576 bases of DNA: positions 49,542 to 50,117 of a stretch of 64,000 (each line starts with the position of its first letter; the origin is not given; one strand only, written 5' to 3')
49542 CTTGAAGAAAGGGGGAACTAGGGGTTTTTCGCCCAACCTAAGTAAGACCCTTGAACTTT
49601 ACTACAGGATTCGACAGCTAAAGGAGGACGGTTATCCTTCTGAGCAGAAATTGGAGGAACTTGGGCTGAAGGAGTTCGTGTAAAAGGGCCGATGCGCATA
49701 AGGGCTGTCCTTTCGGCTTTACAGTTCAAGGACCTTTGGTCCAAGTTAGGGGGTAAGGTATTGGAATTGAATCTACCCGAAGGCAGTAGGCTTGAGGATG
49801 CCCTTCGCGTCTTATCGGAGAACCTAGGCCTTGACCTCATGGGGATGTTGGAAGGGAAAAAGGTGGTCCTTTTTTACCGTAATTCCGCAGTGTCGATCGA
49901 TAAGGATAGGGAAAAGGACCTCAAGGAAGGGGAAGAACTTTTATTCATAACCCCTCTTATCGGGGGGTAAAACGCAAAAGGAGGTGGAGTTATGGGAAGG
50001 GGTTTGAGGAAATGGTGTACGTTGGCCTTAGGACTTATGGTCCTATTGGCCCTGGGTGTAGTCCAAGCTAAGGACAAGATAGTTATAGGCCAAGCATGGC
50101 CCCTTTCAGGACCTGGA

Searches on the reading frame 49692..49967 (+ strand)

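Call 80: search_protein_families(library=pfam, proteins=[window:49692-49967:+], max_evalue=0.001)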
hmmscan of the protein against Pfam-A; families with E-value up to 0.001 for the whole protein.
window:49692-49967:+ (92 aa): 1 family
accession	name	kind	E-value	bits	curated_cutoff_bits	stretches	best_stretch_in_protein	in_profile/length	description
PF02597.26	ThiS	-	0.00048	21.1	22.5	1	24-92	14-76/76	ThiS family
